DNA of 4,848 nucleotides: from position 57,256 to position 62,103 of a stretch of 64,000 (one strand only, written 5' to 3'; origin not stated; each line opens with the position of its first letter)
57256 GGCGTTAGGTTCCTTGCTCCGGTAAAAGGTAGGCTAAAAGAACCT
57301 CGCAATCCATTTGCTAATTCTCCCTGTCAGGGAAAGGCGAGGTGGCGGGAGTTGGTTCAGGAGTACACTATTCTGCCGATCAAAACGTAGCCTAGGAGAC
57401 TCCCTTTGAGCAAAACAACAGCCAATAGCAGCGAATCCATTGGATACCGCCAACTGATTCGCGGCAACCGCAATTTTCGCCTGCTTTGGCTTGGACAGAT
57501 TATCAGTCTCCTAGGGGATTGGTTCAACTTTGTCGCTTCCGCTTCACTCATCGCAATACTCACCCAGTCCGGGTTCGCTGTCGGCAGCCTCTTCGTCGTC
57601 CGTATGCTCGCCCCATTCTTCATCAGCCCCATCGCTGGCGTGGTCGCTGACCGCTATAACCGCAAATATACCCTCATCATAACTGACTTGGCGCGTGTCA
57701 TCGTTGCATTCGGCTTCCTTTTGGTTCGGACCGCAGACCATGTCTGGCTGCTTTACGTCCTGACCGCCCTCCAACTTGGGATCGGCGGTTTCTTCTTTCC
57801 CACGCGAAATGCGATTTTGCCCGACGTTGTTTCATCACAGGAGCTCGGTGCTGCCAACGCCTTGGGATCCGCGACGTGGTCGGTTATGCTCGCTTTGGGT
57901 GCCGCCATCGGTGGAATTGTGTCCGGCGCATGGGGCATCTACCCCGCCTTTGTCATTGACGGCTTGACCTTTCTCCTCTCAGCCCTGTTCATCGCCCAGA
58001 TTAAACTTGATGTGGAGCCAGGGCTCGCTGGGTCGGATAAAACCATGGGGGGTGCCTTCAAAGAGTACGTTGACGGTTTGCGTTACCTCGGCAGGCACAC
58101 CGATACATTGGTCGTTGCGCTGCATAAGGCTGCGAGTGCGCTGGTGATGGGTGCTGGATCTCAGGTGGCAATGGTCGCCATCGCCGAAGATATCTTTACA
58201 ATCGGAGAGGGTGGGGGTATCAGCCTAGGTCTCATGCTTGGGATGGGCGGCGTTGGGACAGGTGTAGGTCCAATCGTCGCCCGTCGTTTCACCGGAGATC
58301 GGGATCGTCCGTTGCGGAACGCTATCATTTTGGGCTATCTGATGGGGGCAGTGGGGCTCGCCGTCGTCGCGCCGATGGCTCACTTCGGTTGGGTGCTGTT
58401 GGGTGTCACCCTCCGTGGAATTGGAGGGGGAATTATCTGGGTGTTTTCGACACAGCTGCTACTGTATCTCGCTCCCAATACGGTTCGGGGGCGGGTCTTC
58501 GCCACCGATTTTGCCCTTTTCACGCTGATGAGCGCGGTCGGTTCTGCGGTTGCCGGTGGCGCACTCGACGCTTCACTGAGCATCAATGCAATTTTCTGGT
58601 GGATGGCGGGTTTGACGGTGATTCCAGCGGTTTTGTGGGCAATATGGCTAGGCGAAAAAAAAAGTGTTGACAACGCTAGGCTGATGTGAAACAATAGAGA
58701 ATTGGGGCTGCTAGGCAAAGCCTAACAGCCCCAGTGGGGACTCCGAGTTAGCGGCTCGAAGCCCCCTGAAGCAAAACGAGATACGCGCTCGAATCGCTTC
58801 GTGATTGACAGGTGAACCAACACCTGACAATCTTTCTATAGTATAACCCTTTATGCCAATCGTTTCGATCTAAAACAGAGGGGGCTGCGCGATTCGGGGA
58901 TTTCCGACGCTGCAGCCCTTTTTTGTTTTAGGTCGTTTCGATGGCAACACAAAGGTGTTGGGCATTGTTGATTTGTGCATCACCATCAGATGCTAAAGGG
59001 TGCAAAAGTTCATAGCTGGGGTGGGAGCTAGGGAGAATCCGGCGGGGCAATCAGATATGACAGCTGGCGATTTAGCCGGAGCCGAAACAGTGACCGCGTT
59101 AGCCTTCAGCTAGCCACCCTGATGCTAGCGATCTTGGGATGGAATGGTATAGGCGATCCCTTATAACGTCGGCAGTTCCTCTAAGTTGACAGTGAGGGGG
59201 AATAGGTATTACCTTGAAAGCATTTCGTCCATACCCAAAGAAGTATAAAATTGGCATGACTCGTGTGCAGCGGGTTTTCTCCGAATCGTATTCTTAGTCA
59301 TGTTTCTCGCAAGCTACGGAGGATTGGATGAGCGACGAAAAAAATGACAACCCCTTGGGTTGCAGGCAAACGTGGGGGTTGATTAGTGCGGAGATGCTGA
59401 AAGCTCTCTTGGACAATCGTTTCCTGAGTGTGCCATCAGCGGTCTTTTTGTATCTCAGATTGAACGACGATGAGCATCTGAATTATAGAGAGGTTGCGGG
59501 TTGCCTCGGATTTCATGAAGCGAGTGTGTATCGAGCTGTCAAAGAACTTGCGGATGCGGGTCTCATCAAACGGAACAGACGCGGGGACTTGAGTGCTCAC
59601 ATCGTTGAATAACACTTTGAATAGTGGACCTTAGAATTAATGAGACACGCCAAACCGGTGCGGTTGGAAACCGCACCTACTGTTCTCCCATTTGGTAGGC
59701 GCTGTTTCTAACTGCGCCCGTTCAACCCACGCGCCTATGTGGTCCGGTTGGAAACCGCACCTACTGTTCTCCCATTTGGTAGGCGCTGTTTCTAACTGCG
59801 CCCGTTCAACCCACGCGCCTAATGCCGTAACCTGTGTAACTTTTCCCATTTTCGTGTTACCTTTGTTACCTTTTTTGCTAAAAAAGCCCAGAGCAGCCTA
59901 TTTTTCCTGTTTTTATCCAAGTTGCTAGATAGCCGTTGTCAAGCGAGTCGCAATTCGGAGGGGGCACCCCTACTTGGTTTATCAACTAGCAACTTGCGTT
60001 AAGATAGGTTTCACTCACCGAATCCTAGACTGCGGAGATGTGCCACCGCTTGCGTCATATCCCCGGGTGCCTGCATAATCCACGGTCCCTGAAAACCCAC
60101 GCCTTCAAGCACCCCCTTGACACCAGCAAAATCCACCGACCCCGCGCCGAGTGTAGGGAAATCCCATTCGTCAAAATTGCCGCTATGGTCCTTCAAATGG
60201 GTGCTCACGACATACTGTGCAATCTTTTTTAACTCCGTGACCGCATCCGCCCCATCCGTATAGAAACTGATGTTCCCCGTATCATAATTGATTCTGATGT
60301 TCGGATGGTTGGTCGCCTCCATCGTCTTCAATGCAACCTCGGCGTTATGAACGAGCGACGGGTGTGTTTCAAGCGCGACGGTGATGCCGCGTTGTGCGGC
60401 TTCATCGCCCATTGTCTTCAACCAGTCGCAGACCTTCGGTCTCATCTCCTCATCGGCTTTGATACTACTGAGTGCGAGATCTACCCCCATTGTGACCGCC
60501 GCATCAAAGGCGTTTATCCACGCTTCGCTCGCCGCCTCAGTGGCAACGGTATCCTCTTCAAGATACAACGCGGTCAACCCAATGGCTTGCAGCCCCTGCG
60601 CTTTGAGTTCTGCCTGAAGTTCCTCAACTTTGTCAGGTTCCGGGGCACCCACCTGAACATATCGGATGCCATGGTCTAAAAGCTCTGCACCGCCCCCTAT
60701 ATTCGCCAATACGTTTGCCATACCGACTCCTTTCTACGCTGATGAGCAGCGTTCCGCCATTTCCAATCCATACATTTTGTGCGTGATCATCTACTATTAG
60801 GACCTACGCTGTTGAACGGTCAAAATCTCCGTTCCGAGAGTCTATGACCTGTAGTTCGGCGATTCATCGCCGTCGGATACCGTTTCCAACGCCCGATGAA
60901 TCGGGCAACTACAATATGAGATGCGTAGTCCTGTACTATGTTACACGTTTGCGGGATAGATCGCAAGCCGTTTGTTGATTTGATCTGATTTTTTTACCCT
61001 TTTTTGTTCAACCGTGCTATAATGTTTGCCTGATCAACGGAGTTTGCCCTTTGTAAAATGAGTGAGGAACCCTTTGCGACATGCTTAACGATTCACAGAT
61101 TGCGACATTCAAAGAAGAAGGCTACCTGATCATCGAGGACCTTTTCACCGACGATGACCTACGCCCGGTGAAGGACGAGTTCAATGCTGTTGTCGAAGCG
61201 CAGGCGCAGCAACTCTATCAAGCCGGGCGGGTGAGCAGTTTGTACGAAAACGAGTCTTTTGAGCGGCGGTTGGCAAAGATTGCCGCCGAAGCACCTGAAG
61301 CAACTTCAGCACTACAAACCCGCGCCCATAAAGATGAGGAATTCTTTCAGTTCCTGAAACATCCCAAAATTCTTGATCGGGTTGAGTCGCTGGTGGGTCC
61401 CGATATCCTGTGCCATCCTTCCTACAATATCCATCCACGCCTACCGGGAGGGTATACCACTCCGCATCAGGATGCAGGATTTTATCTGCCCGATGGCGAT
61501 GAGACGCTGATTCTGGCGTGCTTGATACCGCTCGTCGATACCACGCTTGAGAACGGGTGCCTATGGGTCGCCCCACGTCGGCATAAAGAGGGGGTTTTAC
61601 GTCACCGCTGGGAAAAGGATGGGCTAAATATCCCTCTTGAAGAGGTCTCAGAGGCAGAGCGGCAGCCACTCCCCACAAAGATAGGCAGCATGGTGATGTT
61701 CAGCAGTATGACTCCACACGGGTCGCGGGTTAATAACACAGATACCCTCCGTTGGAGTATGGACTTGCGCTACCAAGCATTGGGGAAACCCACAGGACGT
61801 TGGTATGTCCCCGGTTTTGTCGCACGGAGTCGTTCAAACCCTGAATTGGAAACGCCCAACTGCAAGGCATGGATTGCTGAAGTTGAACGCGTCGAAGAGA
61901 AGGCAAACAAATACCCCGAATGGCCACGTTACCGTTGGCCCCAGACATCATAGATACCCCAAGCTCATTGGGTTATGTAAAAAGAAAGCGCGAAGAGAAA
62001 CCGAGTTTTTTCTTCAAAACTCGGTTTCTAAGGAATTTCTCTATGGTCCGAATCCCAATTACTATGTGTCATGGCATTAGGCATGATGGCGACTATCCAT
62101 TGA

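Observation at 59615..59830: Conserved 35-nt motif followed by two tandem copies of an 84-bp three-hairpin unit, downstream of a small wHTH gene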

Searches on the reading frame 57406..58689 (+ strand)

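Call 26: search_protein_families(library=pfam, proteins=[window:57406-58689:+], max_evalue=0.01)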
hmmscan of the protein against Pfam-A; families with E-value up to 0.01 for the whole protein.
window:57406-58689:+ (427 aa): 4 families
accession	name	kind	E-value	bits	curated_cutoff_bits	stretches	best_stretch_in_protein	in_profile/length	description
PF07690.21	MFS_1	-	4.4e-37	128.2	33.4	2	27-379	1-346/347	Major Facilitator Superfamily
PF05977.19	MFS_3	-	5.8e-23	81.6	27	1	22-413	10-393/524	Transmembrane secretion effector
PF13347.12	MFS_2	-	2.9e-07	29.8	27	1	17-174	219-378/427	MFS/sugar transport protein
PF12832.13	MFS_1_like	-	0.00073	19.1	25.2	1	58-122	35-100/373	MFS_1 like family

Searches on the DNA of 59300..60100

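Call 24: search_rna_families(source=window, start=59300, end=60100, threshold=evalue, max_evalue=1)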
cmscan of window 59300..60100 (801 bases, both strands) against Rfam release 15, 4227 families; matches with E-value up to 1: 1.
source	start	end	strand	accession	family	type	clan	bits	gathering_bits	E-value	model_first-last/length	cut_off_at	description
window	59632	59750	-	RF01736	flg-Rhizobiales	Cis-reg;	-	17.3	55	0.49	1-141/141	no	flg-Rhizobiales RNA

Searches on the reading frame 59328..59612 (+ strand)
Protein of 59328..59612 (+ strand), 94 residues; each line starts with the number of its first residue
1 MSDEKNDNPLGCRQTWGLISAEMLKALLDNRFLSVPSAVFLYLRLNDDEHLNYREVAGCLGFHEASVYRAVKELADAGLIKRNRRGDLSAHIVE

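Call 17: find_encoding_contigs(protein=window:59328-59612:+, flank=3000, max_places=10)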
Protein window:59328-59612:+ (94 aa): 2 contigs read that carry it; 2 places shown.
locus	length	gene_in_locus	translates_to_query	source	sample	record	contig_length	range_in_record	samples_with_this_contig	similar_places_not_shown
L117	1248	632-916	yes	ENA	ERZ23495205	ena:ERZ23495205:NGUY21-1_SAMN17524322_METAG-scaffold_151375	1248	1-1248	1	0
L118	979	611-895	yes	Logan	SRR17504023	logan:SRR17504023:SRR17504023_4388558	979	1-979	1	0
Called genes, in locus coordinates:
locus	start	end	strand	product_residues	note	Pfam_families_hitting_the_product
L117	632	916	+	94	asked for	PF01978:TrmB (faint)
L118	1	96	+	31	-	?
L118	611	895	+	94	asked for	PF01978:TrmB (faint)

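Call 26: search_protein_families(library=pfam, proteins=[window:59328-59612:+], max_evalue=0.01)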
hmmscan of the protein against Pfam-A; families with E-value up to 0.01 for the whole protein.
window:59328-59612:+ (94 aa): 7 families
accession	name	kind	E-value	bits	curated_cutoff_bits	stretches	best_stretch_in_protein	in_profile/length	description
PF01978.25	TrmB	-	1.8e-05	24.9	25.6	1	42-84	14-56/68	Sugar-specific transcriptional regulator TrmB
PF13545.12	HTH_Crp_2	-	0.00019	21.8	27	1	50-84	22-57/70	Crp-like helix-turn-helix domain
PF12802.13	MarR_2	-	0.00074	20.1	27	1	39-84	10-54/61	MarR family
PF13551.12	HTH_29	-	0.0012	19.3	28.1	1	43-89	5-54/64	Winged helix-turn helix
PF25212.1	HVO_A0114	-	0.0029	17.8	27.6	1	45-87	31-73/84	HVO_A0114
PF13384.12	HTH_23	-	0.0047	17.1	24.6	1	45-78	13-45/50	Homeodomain-like domain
PF13730.12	HTH_36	-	0.0052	17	25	1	52-80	27-55/55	Helix-turn-helix domain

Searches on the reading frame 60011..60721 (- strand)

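Call 26: search_protein_families(library=pfam, proteins=[window:60011-60721:-], max_evalue=0.01)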
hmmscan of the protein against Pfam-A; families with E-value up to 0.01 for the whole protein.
window:60011-60721:- (236 aa): 1 family
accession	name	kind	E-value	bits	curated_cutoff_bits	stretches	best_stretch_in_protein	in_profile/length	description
PF01261.30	AP_endonuc_2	-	1.9e-24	87.1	31.1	1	14-220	4-231/249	Xylose isomerase-like TIM barrel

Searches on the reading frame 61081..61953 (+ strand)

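Call 26: search_protein_families(library=pfam, proteins=[window:61081-61953:+], max_evalue=0.01)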
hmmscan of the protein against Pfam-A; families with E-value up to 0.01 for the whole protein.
window:61081-61953:+ (290 aa): 1 family
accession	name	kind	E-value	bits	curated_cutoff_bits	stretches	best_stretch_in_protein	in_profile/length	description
PF05721.19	PhyH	-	2.1e-28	100.5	22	1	10-224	1-211/213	Phytanoyl-CoA dioxygenase (PhyH)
